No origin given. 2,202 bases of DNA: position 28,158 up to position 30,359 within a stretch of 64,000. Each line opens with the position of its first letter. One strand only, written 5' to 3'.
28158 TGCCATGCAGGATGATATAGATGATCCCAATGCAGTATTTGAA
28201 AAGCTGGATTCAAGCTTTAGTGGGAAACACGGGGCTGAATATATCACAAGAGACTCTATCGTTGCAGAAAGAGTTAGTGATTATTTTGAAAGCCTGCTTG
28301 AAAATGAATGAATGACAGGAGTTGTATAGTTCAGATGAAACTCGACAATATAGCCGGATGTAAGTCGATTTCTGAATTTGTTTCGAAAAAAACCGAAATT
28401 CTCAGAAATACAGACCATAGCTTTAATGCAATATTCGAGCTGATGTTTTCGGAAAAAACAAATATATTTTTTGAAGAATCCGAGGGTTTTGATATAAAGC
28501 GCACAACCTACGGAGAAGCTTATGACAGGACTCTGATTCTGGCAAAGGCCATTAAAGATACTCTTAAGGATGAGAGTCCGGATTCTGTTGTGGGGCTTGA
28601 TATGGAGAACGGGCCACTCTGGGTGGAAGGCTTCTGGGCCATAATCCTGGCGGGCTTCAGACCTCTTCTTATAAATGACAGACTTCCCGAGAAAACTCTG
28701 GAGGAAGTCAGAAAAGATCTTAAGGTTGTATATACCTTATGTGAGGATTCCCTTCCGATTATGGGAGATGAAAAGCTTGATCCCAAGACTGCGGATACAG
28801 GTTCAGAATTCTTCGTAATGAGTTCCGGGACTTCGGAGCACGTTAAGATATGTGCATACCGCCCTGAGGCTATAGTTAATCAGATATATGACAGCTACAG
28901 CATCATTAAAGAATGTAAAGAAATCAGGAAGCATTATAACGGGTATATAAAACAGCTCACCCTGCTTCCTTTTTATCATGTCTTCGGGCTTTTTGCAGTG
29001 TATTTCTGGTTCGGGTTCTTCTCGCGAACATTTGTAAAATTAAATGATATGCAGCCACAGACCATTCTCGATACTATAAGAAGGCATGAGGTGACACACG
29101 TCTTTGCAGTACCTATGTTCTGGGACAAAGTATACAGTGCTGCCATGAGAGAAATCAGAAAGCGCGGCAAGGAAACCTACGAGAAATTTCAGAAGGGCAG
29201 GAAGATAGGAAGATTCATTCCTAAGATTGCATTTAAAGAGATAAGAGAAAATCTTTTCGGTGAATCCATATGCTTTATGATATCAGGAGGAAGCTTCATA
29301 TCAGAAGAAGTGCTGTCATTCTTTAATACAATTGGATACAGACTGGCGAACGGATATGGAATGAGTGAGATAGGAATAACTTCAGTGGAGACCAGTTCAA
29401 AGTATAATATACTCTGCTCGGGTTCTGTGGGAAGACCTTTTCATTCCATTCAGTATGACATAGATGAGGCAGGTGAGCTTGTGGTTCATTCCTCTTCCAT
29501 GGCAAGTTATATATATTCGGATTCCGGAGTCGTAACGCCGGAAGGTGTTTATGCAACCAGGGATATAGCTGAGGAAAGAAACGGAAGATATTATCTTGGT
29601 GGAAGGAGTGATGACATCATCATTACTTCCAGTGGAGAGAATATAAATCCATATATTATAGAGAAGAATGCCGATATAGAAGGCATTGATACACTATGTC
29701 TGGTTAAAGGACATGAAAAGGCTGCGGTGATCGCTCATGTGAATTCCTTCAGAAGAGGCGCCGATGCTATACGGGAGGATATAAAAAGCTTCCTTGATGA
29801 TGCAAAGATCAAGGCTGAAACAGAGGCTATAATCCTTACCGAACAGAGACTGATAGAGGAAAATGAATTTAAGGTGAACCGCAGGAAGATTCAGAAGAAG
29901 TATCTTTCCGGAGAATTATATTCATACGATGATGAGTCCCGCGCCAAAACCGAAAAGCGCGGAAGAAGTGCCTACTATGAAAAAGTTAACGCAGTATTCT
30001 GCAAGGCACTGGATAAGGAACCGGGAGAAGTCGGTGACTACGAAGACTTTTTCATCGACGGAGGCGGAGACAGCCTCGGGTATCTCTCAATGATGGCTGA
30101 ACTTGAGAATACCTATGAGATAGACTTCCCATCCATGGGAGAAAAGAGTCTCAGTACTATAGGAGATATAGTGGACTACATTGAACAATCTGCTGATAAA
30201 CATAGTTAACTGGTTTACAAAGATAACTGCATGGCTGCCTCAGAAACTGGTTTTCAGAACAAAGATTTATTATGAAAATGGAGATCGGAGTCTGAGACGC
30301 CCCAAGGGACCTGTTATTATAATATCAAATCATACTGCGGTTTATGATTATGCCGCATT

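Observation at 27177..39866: Near-gapless 12-ORF cluster joining both fatty-acid activation routes, carrier proteins, two PlsC acyltransferases, a GPH transporter and three membrane hydrolases: candidate undescribed lipid salvage/remodelling system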

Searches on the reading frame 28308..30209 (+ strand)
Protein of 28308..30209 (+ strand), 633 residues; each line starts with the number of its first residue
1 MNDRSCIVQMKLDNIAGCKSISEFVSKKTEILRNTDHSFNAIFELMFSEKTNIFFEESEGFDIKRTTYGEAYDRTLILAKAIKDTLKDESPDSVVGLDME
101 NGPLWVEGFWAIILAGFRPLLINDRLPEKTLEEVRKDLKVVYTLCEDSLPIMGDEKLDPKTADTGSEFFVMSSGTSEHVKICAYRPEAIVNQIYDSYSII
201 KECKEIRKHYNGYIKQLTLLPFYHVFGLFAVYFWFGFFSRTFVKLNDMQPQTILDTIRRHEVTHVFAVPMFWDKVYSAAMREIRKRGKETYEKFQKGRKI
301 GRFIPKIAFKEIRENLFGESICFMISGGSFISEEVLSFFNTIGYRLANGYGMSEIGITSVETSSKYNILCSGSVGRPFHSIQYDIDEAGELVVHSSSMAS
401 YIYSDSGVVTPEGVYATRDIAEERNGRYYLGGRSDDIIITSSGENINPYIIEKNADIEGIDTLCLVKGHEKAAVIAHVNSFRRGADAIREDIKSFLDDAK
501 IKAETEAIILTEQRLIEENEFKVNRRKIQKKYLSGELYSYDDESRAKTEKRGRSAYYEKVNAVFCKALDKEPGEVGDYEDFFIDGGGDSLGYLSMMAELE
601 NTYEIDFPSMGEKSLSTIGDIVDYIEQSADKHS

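Call 3: search_protein_families(library=pfam, proteins=[window:28308-30209:+], max_evalue=0.01)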
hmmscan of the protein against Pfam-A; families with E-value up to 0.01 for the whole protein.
window:28308-30209:+ (633 aa): 2 families
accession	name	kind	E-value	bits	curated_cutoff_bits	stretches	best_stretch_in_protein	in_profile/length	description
PF00501.34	AMP-binding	-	4.6e-30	105.1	29.9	2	172-399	170-380/384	AMP-binding enzyme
PF00550.31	PP-binding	-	7.3e-07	29.8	20.8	1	559-625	2-67/67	Phosphopantetheine attachment site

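Call 5: search_protein_families(library=ncbifam, proteins=[window:28308-30209:+], max_evalue=0.001)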
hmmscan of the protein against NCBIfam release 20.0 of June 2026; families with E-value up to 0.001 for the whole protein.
window:28308-30209:+ (633 aa): 36 families (the best 25 are shown)
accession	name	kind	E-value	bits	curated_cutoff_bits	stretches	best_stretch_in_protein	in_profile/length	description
TIGR01923.1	menE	equivalog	2.2e-24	86.1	330.15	2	323-525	228-439/442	o-succinylbenzoate--CoA ligase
NF004837.0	PRK06187.1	subfamily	2.9e-17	62.1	476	2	320-532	287-522/531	long-chain-fatty-acid--CoA ligase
NF006539.0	PRK09029.1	equivalog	2.4e-13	49.8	494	1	325-498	246-417/458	o-succinylbenzoate--CoA ligase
NF005307.0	PRK06839.1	equivalog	2.9e-13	49.3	748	1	319-512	264-475/496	o-succinylbenzoate--CoA ligase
NF041592.1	carboxyl_red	equivalog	3.2e-12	44.9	1300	1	168-628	235-714/1160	carboxylic acid reductase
NF038343.1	ligase_FadD11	exception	4.1e-12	45.3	950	1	309-454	317-465/585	fatty acid--CoA ligase FadD11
NF002966.0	PRK03640.1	equivalog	3.4e-11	42.4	556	1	311-528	246-476/483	o-succinylbenzoate--CoA ligase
NF052269.1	Staph_lig_FadD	equivalog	6.3e-11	41.3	650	1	304-470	246-428/499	long-chain-fatty-acid--CoA ligase FadD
NF002150.0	PRK00982.1-4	subfamily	2.4e-10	40.5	66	1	555-628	5-78/80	acyl carrier protein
NF005660.0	PRK07445.1-2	equivalog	2.6e-10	39.7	525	1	327-452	187-309/397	O-succinylbenzoic acid--CoA ligase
NF002148.0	PRK00982.1-2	subfamily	2.8e-09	36.7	71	1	555-628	4-77/79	acyl carrier protein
TIGR00517.1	acyl_carrier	equivalog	2.9e-09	36.7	70.45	1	557-627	5-75/77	acyl carrier protein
NF052580.1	Str24CoAsynCasG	equivalog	3.1e-09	35.7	750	1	345-529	346-547/548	steroid-24-oyl-CoA synthetase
NF004114.0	PRK05605.1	equivalog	1.4e-08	33.5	766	1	147-281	204-332/575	long-chain-fatty-acid--CoA ligase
NF009921.1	PRK13382.1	exception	2.6e-08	33.1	850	1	310-510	297-512/529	acyl-CoA ligase FadD12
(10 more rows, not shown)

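Call 8: find_homologous_proteins(query=window:28308-30209:+, max_evalue=1e-10)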
Query window:28308-30209:+ (633 aa): 2016 proteins with E <= 1e-10 among 8000 candidates; the best 120 are listed.
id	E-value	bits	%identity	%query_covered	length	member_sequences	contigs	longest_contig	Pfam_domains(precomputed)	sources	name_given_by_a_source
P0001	0.0e+0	1425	99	100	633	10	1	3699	PF00550.32,PF00501.35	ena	-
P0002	2.9e-172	592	46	97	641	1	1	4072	PF00550.32,PF00501.35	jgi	-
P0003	1.9e-171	590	44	97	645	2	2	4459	PF00550.32,PF00501.35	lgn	-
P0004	1.2e-170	587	45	98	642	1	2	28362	PF00550.32,PF00501.35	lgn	-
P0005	2.9e-170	586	45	98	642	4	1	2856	PF00550.32,PF00501.35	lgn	-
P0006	5.6e-170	585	44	98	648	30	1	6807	PF00550.32,PF00501.35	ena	-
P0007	1.2e-169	584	46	97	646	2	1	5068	PF00550.32,PF00501.35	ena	-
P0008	3.8e-168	579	45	98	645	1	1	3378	PF00550.32,PF00501.35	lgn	-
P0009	8.5e-168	578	44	96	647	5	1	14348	PF00550.32,PF00501.35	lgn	-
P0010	2.7e-167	576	43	98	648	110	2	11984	PF00550.32,PF00501.35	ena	-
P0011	3.4e-167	576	45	97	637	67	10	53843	PF00550.32,PF00501.35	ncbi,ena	-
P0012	4.8e-167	575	45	98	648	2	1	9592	PF00550.32,PF00501.35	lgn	-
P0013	1.2e-166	574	45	98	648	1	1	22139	PF00550.32,PF00501.35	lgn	-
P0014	5.8e-166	572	45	97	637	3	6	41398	PF00550.32,PF00501.35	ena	-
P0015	6.9e-166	571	45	97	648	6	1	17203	PF00550.32,PF00501.35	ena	-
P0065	3.0e-161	556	44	98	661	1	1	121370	PF00550.32,PF00501.35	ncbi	-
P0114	8.8e-159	548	44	98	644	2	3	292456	PF00550.32,PF00501.35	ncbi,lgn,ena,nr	ncbi:MAG: non-ribosomal peptide synthetase [Clostridia bacterium]|nr:non-ribosomal peptide synthetas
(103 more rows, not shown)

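Call 9: find_encoding_contigs(protein=P0114, flank=10000, max_places=2)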
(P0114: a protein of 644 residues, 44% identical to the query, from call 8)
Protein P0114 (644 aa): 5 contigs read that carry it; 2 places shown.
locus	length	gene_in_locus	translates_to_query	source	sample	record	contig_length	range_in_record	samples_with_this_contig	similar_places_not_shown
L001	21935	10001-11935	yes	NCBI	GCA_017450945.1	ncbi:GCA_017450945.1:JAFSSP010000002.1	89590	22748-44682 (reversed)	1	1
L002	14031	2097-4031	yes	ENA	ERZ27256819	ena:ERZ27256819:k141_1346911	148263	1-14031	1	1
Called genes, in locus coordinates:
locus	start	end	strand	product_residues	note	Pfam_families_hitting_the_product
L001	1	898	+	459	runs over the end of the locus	PF00206:Lyase_1, PF14698:ASL_C2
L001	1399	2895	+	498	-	PF12673:SipL (faint), PF01476:LysM (weak)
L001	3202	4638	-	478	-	PF22052:DUF6937, PF22053:DUF6938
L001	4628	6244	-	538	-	PF02065:Melibiase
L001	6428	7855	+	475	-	PF01266:DAO, PF04324:Fer2_BFD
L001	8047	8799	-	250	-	PF01061:ABC2_membrane, PF12698:ABC2_membrane_3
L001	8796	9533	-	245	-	PF00005:ABC_tran, PF13304:AAA_21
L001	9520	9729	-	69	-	PF04014:MazE_antitoxin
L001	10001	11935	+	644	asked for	PF00501:AMP-binding, PF00550:PP-binding (weak)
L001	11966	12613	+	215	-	PF01553:Acyltransferase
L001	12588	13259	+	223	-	PF01553:Acyltransferase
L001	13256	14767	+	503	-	PF00501:AMP-binding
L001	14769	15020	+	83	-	-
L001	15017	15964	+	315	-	PF04970:LRAT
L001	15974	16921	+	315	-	PF12146:Hydrolase_4 (faint), PF00561:Abhydrolase_1, PF12697:Abhydrolase_6 (faint), PF00326:Peptidase_S9 (faint)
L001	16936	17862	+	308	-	PF02645:DegV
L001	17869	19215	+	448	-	PF07690:MFS_1, PF13347:MFS_2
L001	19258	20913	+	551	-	PF02734:Dak2, PF21645:FakA-like_M, PF13684:FakA-like_C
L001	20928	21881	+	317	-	PF00561:Abhydrolase_1 (weak), PF00326:Peptidase_S9 (weak), PF12146:Hydrolase_4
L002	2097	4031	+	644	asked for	PF00501:AMP-binding, PF00550:PP-binding (weak)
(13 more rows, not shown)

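Call 10: find_encoding_contigs(protein=P0065, flank=10000, max_places=2)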
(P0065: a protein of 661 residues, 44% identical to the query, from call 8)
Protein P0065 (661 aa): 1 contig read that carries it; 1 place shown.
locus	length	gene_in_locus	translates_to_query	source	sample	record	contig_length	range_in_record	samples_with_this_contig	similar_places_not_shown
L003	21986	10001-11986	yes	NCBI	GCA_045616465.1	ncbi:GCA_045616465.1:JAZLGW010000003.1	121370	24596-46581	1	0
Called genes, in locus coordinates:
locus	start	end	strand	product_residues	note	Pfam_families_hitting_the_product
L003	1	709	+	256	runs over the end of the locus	PF13905:Thioredoxin_8 (faint), PF00578:AhpC-TSA, PF08534:Redoxin, PF00085:Thioredoxin (weak)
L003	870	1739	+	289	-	PF12801:Fer4_5, PF00037:Fer4 (faint)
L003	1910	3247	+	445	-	PF00350:Dynamin_N (faint), PF01926:MMR_HSR1, PF02421:FeoB_N, PF00009:GTP_EFTU, PF02421:FeoB_N, PF04548:AIG1, PF01926:MMR_HSR1, PF14714:KH_dom-like, +4 more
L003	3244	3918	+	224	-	PF02660:G3P_acyltransf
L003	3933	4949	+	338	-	PF01210:NAD_Gly3P_dh_N, PF02558:ApbA (weak), PF03446:NAD_binding_2 (weak), PF03807:F420_oxidored (weak), PF07479:NAD_Gly3P_dh_C, PF20618:GPD_NAD_C_bact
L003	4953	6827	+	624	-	-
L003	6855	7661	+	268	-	PF00158:Sigma54_activat (faint), PF20030:bpMoxR (faint), PF13191:AAA_16 (faint), PF13401:AAA_22 (weak), PF00004:AAA, PF07724:AAA_2, PF07728:AAA_5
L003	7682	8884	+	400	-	-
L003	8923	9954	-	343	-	PF02129:Peptidase_S15, PF12146:Hydrolase_4, PF20408:Abhydrolase_11 (weak), PF00326:Peptidase_S9 (weak)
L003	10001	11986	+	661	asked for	PF00501:AMP-binding, PF00550:PP-binding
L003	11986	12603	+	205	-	PF01553:Acyltransferase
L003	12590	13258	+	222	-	PF01553:Acyltransferase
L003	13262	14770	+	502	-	PF00501:AMP-binding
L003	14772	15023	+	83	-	PF00550:PP-binding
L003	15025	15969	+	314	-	PF02230:Abhydrolase_2 (faint), PF00561:Abhydrolase_1 (faint), PF12146:Hydrolase_4 (faint), PF00326:Peptidase_S9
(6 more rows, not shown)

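Call 21: find_related_loci(query=A1, collection=genome_contigs, flank=10000)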
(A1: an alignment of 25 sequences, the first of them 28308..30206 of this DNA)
Query A1 (633 aa) in genome_contigs; peptide patterns used: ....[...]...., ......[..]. (x = any residue, [..] = any of these).
599 stretches matched a pattern (row limit reached: there are more); 470 encode a relative of the query (tblastn E <= 1e-3); the best 80 are kept; 80 distinct loci.
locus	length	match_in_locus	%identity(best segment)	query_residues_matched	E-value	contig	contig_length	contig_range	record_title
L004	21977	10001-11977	43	9-630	2e-179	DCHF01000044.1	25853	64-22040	MAG TPA_asm: Lachnospiraceae bacterium UBA1759 UBA1759_contig_48903, whole genome shotgun sequence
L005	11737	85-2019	43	10-630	2e-179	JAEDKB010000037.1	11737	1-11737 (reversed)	MAG: Oscillospiraceae bacterium isolate MAG203 NODE_6088_length_11737_cov_7.660846, whole genome shotgun sequence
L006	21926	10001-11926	45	10-631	8e-179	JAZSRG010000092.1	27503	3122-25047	MAG: Clostridia bacterium isolate T1900044538_TS20190004.MAGScoT_cleanbin_000019 SGB_37_k141_531085, whole genome shotgu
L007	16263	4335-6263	43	4-628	4e-174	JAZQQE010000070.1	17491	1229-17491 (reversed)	MAG: Oscillospiraceae bacterium isolate T1900045236_TH20190006.MAGScoT_cleanbin_000073 SGB_5479_k141_580857, whole genom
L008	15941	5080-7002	45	3-630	8e-174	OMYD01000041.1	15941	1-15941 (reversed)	uncultured Clostridiales bacterium isolate RUG081 genome assembly, contig: scaffold_1579, whole genome shotgun sequence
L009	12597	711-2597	46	19-628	2e-173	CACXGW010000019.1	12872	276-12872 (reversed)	MAG: uncultured Ruminococcus sp. isolate RUG11254 genome assembly, contig: RUG11254_asm_19, whole genome shotgun sequenc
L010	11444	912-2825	44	10-626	1e-173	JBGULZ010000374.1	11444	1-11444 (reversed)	MAG: Ruminococcus sp. isolate ruminal_MAG_245 ruminal_MAG_245_contig_0374, whole genome shotgun sequence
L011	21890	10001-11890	44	20-630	2e-173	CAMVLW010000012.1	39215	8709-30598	MAG TPA_asm: uncultured Clostridia bacterium isolate SRR8387717_bin.37_metaWRAP_v1.3_MAG genome assembly, contig: ERZ142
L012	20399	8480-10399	42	9-630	6e-173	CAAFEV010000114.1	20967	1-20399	MAG TPA_asm: uncultured Oscillospiraceae bacterium, isolate HGM13030, WGS project CAAFEV010000000 data, contig: SRS11707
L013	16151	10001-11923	44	3-630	9e-173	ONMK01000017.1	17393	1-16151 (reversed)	uncultured Clostridiales bacterium isolate RUG447 genome assembly, contig: scaffold_1823, whole genome shotgun sequence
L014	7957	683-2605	46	8-626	4e-172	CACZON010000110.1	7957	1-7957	MAG: Ruminococcaceae bacterium isolate RUG12808 genome assembly, contig: RUG12808_asm_110, whole genome shotgun sequence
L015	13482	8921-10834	44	10-626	3e-171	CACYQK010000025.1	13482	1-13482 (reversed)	MAG: uncultured Ruminococcus sp. isolate RUG12176 genome assembly, contig: RUG12176_asm_25, whole genome shotgun sequenc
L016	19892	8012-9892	46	20-628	3e-170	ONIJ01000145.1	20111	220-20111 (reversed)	uncultured Clostridiales bacterium isolate RUG333 genome assembly, contig: k87_26534653, whole genome shotgun sequence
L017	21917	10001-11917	44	3-628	6e-170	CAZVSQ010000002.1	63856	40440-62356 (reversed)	MAG TPA_asm: uncultured Ruminococcus sp. isolate binchicken_co353_91 genome assembly, contig: NODE_547_length_63856_cov_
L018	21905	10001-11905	43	10-627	6e-170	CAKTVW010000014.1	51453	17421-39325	MAG: uncultured Oscillospiraceae bacterium isolate REFINED_METABAT215_TOP10_CONTIGS_1500_ASSEMBLY_K77_MERGED__Hadza_MoBi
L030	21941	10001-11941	43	2-630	2e-166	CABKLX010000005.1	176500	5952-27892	uncultured Clostridiales bacterium isolate MGYG-HGUT-01271 genome assembly, contig: NODE_20_length_176500_cov_20.8663, w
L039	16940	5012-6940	42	12-628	6e-165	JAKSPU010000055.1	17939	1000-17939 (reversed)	MAG: Clostridia bacterium isolate Horse_feces211 MAG211_55, whole genome shotgun sequence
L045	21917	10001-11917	43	10-627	3e-163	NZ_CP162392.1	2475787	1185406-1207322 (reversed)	Ruminococcus sp. JL13D9 chromosome, complete genome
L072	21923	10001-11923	41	10-628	2e-159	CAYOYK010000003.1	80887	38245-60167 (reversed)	MAG TPA_asm: uncultured Oscillospiraceae bacterium isolate SRP192927_co1_1048 genome assembly, contig: NODE_295_length_8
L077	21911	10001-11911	43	10-627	1e-158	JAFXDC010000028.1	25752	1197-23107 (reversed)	MAG: Clostridia bacterium isolate RGIG6306 Sheep_Rectum-3__c410512, whole genome shotgun sequence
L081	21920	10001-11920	41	10-628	1e-157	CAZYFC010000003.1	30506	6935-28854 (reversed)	MAG TPA_asm: uncultured Lachnospiraceae bacterium isolate SRP315200_co1_280 genome assembly, contig: NODE_2199_length_30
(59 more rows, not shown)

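Call 27: search_protein_families(library=pfam, proteins=[L030:14965-15999:+, L009:5655-6515:+, L045:14967-15401:+, L004:13490-14167:+, L039:10009-10806:+, L001:15017-15964:+, L072:14976-16022:+], max_evalue=0.01)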
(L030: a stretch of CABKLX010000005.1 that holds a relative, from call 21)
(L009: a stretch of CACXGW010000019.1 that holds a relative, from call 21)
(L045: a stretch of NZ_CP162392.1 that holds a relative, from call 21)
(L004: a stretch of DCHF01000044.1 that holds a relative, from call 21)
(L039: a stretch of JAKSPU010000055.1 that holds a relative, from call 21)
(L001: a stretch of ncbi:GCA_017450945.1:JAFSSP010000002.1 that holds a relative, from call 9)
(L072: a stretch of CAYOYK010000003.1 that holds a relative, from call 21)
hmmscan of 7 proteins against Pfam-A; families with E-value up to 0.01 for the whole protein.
L030:14965-15999:+ (344 aa): 2 families
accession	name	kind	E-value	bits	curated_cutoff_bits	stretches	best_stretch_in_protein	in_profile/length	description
PF04970.19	LRAT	-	3.6e-17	63.2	24.3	1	7-117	2-119/120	Lecithin retinol acyltransferase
PF01648.25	ACPS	-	1e-11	45.3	25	1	229-290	2-69/111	4'-phosphopantetheinyl transferase superfamily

L009:5655-6515:+ (286 aa): 1 family
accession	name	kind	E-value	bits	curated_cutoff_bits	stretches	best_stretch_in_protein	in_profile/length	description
PF04970.19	LRAT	-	6.4e-17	62.4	24.3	1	7-118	2-119/120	Lecithin retinol acyltransferase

L045:14967-15401:+ (144 aa): 1 family
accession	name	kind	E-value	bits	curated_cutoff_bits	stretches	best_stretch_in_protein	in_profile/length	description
PF04970.19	LRAT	-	5.9e-19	69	24.3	1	8-118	3-119/120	Lecithin retinol acyltransferase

L004:13490-14167:+ (225 aa): 1 family
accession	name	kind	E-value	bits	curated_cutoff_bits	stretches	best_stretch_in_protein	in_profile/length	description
PF01648.25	ACPS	-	1.5e-09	38.3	25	1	102-163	2-65/111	4'-phosphopantetheinyl transferase superfamily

L039:10009-10806:+ (265 aa): 1 family
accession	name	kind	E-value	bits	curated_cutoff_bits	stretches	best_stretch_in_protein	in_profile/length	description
PF04970.19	LRAT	-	4.7e-17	62.8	24.3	1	8-119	3-119/120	Lecithin retinol acyltransferase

L001:15017-15964:+ (315 aa): 1 family
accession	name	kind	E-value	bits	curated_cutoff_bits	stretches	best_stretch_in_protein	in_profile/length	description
PF04970.19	LRAT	-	4e-19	69.5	24.3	1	8-118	3-119/120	Lecithin retinol acyltransferase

L072:14976-16022:+ (348 aa): 1 family
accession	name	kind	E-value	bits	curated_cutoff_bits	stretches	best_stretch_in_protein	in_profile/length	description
PF04970.19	LRAT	-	3.2e-16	60.2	24.3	1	7-118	2-119/120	Lecithin retinol acyltransferase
